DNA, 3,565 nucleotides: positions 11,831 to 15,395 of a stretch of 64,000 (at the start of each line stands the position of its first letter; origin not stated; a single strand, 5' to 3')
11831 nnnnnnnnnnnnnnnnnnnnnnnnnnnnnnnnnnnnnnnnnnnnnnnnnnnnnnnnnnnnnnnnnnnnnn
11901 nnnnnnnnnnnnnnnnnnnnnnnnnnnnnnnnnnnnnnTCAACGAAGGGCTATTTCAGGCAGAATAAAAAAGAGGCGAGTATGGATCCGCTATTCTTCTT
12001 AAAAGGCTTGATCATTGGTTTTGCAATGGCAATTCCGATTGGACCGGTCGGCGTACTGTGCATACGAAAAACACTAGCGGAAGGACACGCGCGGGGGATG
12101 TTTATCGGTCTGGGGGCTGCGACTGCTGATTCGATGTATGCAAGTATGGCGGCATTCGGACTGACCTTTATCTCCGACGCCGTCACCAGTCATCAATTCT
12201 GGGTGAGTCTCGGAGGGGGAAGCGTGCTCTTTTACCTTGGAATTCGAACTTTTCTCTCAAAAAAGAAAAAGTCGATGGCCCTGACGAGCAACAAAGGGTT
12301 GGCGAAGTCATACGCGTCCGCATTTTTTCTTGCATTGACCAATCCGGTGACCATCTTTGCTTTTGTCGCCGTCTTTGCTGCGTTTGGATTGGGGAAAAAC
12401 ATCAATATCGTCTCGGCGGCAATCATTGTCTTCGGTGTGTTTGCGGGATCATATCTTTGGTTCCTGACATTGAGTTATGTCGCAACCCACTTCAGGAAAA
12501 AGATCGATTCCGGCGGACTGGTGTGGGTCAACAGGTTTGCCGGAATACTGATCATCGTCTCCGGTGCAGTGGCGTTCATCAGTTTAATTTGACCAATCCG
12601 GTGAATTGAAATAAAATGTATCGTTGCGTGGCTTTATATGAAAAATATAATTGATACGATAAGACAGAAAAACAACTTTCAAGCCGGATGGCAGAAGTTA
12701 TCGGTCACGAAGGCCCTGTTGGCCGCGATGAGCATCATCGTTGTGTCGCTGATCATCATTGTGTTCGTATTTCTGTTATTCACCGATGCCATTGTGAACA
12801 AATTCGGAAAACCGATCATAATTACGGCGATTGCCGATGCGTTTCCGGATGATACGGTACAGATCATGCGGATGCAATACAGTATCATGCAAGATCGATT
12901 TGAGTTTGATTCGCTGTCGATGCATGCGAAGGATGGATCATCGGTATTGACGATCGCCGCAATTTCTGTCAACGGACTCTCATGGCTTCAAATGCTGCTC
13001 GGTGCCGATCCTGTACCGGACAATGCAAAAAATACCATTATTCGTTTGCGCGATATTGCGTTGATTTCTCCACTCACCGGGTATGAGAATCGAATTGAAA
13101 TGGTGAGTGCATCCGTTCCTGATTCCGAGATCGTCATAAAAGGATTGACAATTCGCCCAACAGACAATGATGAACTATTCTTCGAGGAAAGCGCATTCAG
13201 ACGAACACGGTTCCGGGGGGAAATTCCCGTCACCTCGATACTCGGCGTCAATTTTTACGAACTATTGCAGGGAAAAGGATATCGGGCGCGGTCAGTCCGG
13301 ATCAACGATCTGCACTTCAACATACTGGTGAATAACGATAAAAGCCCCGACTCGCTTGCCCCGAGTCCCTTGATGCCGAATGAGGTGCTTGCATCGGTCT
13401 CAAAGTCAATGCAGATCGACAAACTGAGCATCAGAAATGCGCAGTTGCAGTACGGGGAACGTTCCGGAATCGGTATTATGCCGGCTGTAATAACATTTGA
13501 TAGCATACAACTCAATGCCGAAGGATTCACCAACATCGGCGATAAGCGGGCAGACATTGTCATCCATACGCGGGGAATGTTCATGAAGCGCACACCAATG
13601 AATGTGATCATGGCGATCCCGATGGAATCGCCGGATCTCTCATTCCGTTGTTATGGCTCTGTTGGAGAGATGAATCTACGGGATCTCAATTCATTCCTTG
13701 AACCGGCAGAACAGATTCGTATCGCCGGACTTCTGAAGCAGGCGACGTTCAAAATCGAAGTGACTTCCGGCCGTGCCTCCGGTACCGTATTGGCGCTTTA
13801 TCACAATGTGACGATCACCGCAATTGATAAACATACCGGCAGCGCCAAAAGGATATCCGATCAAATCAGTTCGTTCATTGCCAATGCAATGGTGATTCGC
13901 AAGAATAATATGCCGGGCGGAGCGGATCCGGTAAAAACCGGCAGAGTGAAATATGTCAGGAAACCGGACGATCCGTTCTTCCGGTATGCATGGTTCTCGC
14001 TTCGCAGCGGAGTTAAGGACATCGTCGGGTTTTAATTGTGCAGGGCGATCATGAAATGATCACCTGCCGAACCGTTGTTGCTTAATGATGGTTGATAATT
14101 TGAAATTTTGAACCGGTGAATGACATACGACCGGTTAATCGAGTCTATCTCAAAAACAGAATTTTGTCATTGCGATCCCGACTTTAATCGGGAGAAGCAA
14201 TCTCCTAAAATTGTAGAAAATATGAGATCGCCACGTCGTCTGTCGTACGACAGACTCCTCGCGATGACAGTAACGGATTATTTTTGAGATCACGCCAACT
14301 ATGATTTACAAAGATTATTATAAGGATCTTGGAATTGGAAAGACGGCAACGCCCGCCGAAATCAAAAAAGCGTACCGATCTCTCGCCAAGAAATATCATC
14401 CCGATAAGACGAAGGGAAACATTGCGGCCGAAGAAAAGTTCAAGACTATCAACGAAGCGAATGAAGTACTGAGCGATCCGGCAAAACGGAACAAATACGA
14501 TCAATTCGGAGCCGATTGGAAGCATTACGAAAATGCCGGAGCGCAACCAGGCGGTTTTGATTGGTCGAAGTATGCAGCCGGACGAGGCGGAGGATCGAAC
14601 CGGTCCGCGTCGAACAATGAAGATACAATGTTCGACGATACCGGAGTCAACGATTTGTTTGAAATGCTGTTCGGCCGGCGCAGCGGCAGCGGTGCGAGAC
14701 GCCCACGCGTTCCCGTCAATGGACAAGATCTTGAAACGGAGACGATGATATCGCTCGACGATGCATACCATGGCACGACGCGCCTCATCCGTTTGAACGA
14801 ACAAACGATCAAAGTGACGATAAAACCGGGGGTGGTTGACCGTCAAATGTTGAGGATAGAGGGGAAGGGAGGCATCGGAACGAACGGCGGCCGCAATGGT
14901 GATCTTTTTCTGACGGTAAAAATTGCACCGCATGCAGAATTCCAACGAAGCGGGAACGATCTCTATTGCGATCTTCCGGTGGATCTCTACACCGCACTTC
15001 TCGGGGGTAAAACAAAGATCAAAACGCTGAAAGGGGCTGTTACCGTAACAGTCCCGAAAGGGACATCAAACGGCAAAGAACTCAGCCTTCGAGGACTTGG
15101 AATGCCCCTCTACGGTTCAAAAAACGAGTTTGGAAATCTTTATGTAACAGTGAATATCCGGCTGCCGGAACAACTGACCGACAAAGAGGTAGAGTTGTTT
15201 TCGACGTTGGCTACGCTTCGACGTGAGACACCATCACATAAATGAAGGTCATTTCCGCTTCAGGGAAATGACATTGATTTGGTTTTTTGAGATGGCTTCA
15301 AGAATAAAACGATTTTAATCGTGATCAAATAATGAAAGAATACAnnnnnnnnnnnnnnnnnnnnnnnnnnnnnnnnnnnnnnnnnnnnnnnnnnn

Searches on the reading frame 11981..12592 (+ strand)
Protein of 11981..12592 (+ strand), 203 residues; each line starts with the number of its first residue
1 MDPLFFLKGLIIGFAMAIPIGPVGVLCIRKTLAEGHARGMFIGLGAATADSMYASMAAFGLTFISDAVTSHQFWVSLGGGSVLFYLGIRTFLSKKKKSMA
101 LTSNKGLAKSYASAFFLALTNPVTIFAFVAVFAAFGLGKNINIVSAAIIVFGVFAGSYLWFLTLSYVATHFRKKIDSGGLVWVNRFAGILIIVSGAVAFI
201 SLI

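Call 26: search_protein_families(library=pfam, proteins=[window:11981-12592:+], max_evalue=0.00001)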
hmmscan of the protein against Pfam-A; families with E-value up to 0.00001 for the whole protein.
window:11981-12592:+ (203 aa): 1 family
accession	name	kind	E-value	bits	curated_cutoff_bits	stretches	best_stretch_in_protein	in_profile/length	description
PF01810.24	LysE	-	4.7e-22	78.8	25.6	1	15-199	2-190/193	LysE type translocator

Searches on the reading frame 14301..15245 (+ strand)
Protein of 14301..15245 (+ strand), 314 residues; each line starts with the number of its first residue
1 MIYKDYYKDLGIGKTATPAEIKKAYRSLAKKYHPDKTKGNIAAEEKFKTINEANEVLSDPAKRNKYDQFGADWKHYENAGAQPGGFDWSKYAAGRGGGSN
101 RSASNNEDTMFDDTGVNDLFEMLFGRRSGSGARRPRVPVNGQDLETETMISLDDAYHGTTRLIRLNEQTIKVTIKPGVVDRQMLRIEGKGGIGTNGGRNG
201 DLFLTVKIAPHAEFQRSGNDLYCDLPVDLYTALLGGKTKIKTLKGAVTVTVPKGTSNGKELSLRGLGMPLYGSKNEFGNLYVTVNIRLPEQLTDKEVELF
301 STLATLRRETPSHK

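Call 26: search_protein_families(library=pfam, proteins=[window:14301-15245:+], max_evalue=0.00001)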
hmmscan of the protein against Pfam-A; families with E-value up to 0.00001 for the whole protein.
window:14301-15245:+ (314 aa): 2 families
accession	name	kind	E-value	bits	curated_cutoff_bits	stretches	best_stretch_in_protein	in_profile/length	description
PF01556.23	DnaJ_C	-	3.2e-44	151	26.6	1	144-289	1-152/152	DnaJ C terminal domain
PF00226.36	DnaJ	-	1.3e-25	89.7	27.8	1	5-67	1-63/63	DnaJ domain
